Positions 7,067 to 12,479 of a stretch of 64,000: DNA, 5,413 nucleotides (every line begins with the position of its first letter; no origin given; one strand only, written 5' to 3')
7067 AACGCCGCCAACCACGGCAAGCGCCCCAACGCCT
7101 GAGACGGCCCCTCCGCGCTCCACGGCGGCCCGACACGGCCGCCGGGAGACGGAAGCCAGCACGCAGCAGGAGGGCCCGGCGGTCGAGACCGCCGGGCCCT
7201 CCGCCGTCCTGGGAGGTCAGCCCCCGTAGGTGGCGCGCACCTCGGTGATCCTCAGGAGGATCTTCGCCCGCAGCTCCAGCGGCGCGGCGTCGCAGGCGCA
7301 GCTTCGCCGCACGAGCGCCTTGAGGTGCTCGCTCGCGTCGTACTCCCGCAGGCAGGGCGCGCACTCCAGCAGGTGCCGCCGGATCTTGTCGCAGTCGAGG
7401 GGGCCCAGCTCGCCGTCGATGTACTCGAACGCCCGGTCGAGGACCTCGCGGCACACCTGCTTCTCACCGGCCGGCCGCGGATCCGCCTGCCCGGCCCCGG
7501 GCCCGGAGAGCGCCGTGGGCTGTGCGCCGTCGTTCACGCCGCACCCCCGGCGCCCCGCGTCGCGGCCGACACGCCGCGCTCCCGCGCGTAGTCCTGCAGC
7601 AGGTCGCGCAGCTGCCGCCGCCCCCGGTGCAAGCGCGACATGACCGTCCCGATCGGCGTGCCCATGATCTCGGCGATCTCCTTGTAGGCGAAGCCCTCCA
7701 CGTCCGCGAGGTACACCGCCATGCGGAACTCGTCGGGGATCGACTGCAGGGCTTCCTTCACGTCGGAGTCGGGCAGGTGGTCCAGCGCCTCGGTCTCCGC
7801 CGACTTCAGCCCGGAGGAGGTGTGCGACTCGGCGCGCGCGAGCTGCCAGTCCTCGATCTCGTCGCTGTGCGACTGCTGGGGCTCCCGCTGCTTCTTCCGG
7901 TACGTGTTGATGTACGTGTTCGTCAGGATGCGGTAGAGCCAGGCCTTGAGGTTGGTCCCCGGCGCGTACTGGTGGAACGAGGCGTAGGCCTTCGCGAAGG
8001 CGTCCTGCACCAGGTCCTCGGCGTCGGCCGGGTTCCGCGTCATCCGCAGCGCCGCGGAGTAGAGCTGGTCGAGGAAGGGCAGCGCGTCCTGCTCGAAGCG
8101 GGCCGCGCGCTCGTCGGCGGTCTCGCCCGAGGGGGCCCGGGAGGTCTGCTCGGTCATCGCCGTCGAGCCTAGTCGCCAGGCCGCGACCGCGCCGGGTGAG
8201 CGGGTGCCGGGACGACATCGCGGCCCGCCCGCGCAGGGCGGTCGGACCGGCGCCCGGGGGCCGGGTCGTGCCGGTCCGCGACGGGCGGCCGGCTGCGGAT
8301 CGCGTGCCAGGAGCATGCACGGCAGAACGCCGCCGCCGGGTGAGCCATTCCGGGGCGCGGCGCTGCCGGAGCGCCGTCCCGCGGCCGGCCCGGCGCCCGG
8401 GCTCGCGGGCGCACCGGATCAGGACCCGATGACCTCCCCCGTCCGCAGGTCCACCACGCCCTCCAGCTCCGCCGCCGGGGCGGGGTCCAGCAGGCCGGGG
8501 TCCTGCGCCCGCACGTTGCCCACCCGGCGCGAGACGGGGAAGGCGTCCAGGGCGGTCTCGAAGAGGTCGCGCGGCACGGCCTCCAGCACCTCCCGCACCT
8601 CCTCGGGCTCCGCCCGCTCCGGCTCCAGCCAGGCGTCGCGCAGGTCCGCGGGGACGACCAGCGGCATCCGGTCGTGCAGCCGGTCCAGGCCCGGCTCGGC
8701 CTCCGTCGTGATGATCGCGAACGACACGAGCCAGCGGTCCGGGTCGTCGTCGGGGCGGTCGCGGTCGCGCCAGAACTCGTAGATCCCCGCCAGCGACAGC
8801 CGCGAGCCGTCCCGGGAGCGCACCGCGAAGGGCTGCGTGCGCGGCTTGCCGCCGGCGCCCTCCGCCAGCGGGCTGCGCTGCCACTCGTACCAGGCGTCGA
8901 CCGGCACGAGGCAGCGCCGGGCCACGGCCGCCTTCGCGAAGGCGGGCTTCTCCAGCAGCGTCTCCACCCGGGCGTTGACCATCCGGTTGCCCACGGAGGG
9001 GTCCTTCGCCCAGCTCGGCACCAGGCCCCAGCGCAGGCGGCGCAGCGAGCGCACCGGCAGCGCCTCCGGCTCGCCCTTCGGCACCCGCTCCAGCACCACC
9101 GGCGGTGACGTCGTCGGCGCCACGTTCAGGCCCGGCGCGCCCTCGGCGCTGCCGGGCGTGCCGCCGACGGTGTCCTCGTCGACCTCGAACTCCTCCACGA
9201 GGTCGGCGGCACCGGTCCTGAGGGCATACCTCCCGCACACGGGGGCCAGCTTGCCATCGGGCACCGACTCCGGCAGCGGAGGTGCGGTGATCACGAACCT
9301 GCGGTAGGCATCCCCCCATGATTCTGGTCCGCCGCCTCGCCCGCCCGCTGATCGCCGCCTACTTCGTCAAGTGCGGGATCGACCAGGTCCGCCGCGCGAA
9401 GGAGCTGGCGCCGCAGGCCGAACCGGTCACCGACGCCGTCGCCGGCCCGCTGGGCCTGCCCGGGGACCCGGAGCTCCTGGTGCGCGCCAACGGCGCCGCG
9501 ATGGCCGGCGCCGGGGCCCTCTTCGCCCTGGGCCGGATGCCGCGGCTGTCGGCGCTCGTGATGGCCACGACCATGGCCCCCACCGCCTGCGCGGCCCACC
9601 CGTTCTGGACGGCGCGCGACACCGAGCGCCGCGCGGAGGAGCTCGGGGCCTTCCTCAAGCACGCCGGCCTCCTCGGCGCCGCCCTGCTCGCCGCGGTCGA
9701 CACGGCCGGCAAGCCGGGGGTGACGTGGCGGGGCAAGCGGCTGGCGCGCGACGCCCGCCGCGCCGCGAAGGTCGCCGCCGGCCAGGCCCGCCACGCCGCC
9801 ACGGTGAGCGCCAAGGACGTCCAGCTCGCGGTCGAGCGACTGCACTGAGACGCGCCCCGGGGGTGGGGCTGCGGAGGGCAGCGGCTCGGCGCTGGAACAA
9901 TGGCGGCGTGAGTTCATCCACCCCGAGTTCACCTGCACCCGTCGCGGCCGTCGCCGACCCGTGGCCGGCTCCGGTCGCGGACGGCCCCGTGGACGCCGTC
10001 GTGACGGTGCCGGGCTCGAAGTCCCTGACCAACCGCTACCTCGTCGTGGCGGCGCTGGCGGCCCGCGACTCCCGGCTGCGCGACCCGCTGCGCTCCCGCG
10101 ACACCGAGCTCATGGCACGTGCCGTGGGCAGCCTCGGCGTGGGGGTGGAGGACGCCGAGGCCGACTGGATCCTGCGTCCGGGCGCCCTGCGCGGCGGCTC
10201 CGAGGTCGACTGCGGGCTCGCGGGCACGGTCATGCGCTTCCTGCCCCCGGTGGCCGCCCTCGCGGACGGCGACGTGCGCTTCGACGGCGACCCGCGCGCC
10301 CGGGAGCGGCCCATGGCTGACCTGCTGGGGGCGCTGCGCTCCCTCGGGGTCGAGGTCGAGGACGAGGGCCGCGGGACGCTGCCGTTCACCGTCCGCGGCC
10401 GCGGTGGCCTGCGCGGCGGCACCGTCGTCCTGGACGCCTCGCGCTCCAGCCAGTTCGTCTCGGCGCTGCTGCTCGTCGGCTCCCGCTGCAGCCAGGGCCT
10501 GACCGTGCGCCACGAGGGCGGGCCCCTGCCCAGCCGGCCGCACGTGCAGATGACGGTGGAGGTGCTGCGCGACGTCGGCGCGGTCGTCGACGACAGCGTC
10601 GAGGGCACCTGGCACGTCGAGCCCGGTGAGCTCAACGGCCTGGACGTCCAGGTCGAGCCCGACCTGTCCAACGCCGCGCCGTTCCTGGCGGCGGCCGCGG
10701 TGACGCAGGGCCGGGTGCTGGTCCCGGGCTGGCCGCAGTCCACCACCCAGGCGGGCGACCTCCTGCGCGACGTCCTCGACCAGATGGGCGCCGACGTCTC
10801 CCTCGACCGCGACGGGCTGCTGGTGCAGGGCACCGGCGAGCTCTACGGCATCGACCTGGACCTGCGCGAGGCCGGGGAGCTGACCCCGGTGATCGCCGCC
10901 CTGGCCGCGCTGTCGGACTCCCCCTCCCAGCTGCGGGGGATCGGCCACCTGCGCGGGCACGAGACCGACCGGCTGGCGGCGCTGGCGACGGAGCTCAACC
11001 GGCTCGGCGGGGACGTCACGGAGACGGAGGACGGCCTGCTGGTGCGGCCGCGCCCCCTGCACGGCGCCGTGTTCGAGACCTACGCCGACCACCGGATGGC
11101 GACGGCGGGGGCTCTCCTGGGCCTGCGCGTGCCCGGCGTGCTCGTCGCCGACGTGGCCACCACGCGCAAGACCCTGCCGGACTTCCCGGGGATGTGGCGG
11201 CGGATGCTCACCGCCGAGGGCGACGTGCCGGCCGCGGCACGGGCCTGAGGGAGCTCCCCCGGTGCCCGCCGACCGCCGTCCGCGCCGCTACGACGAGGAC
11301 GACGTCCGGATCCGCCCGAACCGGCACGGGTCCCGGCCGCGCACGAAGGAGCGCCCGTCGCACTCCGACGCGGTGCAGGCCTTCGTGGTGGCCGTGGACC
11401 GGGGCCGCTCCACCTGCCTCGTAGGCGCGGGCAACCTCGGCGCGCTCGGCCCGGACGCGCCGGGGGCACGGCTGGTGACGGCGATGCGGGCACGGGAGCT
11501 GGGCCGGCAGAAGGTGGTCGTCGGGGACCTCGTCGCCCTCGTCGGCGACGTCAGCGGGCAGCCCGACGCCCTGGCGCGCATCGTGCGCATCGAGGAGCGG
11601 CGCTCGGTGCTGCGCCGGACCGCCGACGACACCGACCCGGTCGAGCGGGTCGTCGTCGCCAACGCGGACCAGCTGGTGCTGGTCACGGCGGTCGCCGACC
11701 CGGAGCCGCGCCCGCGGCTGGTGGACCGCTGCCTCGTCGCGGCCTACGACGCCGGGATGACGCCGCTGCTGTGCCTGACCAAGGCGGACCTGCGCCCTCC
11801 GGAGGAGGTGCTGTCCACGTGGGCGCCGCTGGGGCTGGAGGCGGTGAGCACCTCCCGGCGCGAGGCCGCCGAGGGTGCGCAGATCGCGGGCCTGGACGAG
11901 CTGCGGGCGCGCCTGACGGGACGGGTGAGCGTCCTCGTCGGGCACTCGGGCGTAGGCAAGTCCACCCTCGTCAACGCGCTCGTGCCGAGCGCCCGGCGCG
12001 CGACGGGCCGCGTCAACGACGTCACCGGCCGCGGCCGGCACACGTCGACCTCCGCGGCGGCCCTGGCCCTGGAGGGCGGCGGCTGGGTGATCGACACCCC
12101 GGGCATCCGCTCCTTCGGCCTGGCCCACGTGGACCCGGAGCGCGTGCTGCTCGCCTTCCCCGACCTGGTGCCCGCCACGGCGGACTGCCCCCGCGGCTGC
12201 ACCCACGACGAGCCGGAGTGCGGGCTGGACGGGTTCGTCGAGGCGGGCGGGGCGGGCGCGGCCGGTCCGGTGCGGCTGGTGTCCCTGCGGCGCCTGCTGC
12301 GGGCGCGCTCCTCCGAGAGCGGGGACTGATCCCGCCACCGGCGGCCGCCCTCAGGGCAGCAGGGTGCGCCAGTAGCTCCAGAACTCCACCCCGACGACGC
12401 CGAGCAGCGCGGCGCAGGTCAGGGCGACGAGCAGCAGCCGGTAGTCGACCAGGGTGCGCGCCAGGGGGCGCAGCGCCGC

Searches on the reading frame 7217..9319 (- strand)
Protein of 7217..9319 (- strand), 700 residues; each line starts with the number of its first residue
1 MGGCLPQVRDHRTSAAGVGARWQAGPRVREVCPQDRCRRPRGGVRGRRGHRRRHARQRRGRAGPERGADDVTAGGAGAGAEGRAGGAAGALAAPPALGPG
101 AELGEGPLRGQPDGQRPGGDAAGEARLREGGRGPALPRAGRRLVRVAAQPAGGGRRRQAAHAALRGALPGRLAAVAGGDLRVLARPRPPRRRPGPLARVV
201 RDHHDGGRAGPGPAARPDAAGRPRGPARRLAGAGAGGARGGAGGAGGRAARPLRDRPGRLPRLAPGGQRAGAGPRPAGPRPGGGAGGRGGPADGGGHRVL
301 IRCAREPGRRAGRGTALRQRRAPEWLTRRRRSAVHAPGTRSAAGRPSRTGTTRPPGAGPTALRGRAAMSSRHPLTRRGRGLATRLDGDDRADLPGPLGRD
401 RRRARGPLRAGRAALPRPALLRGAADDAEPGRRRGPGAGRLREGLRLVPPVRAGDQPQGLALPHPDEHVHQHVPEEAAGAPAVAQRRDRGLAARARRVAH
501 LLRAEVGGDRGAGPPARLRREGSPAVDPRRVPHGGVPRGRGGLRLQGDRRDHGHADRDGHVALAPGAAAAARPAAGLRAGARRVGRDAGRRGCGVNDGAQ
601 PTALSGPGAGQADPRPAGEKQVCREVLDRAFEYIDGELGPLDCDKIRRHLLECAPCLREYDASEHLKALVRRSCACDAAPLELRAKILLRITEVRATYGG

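Call 49: search_protein_families(library=pfam, proteins=[window:7217-9319:-], max_evalue=0.00001)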
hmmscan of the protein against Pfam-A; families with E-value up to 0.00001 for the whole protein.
window:7217-9319:- (700 aa): 1 family
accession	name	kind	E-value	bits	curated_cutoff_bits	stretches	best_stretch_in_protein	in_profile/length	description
PF13490.11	zf-HC2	-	7.3e-09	36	22.2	1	623-656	1-34/35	Putative zinc-finger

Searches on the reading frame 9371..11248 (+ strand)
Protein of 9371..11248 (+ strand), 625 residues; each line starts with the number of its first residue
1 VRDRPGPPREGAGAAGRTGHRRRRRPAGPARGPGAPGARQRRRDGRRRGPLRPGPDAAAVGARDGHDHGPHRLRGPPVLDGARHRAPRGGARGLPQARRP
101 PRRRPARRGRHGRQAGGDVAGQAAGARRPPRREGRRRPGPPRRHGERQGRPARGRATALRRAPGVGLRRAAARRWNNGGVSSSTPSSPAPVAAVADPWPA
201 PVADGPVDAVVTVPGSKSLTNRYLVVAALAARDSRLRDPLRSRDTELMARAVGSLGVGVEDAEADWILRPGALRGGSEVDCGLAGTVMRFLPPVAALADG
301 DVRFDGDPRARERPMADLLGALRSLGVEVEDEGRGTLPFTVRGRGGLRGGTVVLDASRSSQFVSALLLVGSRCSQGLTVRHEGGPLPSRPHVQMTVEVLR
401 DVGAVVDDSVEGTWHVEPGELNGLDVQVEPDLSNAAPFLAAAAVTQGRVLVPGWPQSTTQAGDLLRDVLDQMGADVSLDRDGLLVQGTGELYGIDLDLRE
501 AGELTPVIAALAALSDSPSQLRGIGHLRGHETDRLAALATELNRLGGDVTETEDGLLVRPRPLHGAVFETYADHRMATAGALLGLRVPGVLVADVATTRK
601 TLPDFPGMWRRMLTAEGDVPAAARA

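Call 7: search_protein_families(library=pfam, proteins=[window:9371-11248:+], max_evalue=0.001)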
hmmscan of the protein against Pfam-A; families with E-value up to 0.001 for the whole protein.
window:9371-11248:+ (625 aa): 1 family
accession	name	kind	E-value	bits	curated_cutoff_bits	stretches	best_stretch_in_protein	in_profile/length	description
PF00275.25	EPSP_synthase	-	3.1e-108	362.6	22.8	1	205-607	5-415/417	EPSP synthase (3-phosphoshikimate 1-carboxyvinyltransferase)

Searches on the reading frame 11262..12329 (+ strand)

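Call 7: search_protein_families(library=pfam, proteins=[window:11262-12329:+], max_evalue=0.001)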
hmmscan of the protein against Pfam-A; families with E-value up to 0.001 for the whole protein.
window:11262-12329:+ (355 aa): 5 families
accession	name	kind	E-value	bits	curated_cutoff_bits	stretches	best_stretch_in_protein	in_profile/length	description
PF03193.22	RsgA_GTPase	-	6.3e-48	163.3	30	1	110-287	1-173/174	RsgA GTPase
PF01926.29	MMR_HSR1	-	8.5e-07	29.5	21.9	1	224-283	3-58/113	50S ribosome-binding GTPase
PF13191.12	AAA_16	-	3.6e-05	24.7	32.6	1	215-266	17-71/167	AAA ATPase domain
PF00005.33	ABC_tran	-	4.4e-05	24.5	25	1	220-253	11-48/137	ABC transporter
PF13555.12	AAA_29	-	0.0009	19.4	27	0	215-240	18-42/61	P-loop containing region of AAA domain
